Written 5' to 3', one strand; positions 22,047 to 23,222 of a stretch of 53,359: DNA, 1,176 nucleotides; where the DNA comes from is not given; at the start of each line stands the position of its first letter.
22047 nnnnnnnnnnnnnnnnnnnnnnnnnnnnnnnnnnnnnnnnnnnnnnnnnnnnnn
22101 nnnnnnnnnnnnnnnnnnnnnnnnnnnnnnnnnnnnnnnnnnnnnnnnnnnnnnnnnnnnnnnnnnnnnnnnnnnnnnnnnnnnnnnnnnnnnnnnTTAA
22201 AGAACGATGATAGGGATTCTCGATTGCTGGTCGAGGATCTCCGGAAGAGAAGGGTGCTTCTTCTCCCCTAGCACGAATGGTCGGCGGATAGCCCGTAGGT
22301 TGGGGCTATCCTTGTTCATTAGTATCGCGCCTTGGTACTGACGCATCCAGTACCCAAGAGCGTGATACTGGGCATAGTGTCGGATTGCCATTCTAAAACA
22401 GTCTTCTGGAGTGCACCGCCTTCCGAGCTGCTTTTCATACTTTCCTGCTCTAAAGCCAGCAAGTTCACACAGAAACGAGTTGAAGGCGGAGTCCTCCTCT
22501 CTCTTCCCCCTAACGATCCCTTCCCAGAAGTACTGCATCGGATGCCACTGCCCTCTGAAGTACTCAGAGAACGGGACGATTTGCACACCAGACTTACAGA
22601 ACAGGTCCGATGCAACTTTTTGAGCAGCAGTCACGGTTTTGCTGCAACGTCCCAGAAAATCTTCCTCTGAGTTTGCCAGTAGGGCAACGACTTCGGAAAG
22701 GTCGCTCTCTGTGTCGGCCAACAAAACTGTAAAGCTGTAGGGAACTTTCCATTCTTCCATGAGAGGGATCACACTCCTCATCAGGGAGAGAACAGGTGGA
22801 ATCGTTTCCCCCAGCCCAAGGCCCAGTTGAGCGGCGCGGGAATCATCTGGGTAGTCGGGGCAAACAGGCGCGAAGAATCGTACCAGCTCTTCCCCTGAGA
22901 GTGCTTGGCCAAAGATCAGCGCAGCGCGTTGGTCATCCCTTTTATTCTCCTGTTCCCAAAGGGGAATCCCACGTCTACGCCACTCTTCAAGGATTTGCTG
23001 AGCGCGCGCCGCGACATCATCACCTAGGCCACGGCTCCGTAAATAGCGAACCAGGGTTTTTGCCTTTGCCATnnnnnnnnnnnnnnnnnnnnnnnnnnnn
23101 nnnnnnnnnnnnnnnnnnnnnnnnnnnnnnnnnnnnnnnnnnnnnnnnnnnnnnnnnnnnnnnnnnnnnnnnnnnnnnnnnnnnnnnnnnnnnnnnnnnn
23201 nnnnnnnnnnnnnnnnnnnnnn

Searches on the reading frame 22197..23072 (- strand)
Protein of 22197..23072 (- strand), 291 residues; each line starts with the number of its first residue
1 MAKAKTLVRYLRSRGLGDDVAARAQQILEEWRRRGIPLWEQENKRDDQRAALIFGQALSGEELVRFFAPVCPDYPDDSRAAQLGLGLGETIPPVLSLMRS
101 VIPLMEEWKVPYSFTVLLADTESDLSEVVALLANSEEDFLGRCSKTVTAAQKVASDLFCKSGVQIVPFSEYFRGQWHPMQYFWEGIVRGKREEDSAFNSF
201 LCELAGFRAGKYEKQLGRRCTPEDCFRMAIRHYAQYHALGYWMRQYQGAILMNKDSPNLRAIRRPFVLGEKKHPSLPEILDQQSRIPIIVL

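Call 75: search_protein_families(library=pfam, proteins=[window:22197-23072:-], max_evalue=0.01)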
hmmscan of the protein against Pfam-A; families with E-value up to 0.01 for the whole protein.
window:22197-23072:- (291 aa): 0 families

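Call 80: search_solved_structures(query=window:22197-23072:-, max_evalue=1)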
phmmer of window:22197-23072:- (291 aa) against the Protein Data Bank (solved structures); distinct sequences matched with E-value up to 1: 1.
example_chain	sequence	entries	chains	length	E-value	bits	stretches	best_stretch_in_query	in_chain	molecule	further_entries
5cz2_A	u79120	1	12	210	0.76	12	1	49-145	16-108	Pol polyprotein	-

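Call 81: search_protein_families(library=ncbifam, proteins=[window:22197-23072:-], max_evalue=0.1)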
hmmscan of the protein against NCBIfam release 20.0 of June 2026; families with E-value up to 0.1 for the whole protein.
window:22197-23072:- (291 aa): 0 families

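Call 82: find_homologous_proteins(query=window:22197-23072:-, max_evalue=0.00001)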
Query window:22197-23072:- (291 aa): 17 proteins with E <= 0.00001 among 1938 candidates.
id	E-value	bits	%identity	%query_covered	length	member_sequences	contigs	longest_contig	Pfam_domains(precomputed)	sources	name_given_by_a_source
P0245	7.0e-183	624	94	100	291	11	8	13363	-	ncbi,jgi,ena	-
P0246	2.4e-119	416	64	100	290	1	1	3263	-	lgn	-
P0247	1.4e-103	364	55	99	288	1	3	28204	-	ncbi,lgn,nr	ncbi:hypothetical protein HY732_02390 [Candidatus Uhrbacteria bacterium]|nr:hypothetical protein [Ca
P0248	3.0e-98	347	55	100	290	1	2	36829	-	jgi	-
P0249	4.8e-91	323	53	99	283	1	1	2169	-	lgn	-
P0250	3.5e-82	294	52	93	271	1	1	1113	-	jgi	jgi:hypothetical protein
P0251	8.2e-81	289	47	99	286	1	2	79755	-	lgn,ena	-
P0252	1.3e-80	289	48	99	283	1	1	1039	-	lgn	-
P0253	9.3e-77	276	49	98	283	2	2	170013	-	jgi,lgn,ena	-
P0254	6.1e-76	273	45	97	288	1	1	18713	-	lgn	-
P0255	1.4e-71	259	46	98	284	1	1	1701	-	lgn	-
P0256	1.0e-70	256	46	98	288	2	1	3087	-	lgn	-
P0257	3.2e-69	251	46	91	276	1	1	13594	-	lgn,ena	-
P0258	3.5e-62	228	39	96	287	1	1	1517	-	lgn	-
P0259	2.0e-56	209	41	94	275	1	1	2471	-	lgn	-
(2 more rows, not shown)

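Call 83: find_encoding_contigs(protein=P0247, flank=5000, max_places=3)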
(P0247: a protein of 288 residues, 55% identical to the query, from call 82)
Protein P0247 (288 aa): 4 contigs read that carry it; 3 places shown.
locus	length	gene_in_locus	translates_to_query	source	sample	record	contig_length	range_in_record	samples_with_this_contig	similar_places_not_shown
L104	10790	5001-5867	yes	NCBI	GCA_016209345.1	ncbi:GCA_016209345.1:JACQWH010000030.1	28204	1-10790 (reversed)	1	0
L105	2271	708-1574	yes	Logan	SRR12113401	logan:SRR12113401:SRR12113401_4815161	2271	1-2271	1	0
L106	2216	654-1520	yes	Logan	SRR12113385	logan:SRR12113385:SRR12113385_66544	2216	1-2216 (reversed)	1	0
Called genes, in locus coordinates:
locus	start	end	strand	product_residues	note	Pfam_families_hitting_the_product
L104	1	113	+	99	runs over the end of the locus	-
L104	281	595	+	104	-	-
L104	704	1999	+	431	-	-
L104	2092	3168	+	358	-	PF04389:Peptidase_M28 (weak), PF01546:Peptidase_M20, PF07687:M20_dimer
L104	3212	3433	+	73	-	-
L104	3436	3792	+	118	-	PF01850:PIN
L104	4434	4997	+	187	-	PF00300:His_Phos_1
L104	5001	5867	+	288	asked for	-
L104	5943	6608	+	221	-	PF00300:His_Phos_1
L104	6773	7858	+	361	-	PF02746:MR_MLE_N, PF07476:MAAL_C (faint), PF13378:MR_MLE_C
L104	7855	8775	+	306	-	PF24827:AstE_AspA_cat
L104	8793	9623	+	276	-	PF24827:AstE_AspA_cat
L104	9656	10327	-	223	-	PF00583:Acetyltransf_1, PF13508:Acetyltransf_7 (faint)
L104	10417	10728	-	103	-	PF01371:Trp_repressor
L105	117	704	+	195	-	PF00300:His_Phos_1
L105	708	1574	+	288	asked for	-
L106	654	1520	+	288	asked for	-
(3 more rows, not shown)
